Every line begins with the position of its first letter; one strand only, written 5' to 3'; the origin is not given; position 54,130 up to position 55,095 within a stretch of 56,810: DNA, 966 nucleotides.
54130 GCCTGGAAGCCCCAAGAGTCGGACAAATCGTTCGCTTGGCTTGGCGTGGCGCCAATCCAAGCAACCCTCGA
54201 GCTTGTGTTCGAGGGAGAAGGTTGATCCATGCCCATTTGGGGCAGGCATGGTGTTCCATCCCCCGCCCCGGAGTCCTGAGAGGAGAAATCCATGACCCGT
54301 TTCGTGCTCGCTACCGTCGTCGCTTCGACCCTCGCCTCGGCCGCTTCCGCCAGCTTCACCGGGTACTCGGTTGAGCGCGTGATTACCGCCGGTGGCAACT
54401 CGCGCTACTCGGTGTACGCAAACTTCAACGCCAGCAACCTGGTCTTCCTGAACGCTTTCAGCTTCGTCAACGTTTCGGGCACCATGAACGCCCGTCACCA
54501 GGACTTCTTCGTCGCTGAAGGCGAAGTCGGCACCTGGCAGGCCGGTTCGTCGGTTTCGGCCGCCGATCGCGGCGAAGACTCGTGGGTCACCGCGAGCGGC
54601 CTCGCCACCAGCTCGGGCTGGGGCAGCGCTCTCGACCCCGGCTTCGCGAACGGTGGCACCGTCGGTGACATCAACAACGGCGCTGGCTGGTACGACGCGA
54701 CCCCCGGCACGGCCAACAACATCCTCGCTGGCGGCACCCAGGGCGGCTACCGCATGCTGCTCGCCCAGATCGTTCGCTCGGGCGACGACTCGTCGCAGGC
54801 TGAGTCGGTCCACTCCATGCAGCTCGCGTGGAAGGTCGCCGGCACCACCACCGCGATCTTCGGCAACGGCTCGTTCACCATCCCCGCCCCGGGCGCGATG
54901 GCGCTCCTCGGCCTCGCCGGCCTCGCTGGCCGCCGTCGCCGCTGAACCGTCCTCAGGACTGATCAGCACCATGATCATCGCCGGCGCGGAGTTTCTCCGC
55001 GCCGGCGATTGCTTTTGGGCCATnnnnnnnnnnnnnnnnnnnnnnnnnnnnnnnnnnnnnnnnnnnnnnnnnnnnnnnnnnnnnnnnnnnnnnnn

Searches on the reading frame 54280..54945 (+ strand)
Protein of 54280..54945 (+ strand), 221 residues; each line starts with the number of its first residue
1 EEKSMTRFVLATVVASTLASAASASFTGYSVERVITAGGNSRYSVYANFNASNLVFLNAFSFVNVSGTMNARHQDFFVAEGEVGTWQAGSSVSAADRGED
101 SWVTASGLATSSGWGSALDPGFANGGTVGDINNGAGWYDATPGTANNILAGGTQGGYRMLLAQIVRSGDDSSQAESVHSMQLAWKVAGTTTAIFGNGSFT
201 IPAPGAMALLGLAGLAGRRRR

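Call 11: search_protein_families(library=ncbifam, proteins=[window:54280-54945:+], max_evalue=0.01)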
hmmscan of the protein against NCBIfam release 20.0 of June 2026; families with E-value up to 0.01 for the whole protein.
window:54280-54945:+ (221 aa): 2 families
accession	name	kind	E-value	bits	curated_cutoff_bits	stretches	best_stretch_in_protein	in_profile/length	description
NF041927.1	Xrt_dep_XDP1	equivalog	0.00013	22.1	125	0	183-221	200-241/242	exosortase-dependent surface protein XDP1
TIGR03901.2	MYXO-CTERM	domain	0.005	17.2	20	1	203-221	14-33/34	MYXO-CTERM sorting domain-containing protein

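Call 46: search_protein_families(library=pfam, proteins=[window:54292-54945:+], max_evalue=0.001)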
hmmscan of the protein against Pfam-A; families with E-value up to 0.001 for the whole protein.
window:54292-54945:+ (217 aa): 0 families

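Call 64: find_homologous_proteins(query=window:54292-54879:+, max_evalue=0.001)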
Query seq(196 aa) (196 aa): 399 proteins with E <= 0.001 among 1101 candidates; the best 120 are listed.
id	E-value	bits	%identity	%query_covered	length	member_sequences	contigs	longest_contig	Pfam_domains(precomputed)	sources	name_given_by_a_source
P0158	4.6e-111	387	94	100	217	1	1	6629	-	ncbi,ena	-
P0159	1.5e-110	385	94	100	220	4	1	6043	-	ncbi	-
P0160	6.0e-109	380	92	100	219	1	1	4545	-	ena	-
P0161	6.8e-109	380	93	100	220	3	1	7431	-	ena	-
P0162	2.9e-107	374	93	100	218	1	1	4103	-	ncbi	-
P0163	2.7e-106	371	92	99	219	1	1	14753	-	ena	-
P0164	2.2e-105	368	90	100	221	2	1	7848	-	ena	-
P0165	6.7e-105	367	90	100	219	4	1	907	-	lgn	-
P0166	9.8e-105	366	90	99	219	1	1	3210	-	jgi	jgi:hypothetical protein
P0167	1.2e-104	366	90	100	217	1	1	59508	-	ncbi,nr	ncbi:MAG: hypothetical protein KGR22_00220 [Planctomycetes bacterium]|nr:hypothetical protein [Planc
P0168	1.3e-104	366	91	100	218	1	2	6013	-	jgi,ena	jgi:hypothetical protein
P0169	2.8e-104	365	91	99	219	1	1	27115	-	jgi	-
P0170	3.0e-104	365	90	100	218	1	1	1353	-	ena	-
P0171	3.3e-104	365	91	99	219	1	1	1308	-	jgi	jgi:hypothetical protein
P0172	4.3e-104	364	90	100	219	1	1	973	-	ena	-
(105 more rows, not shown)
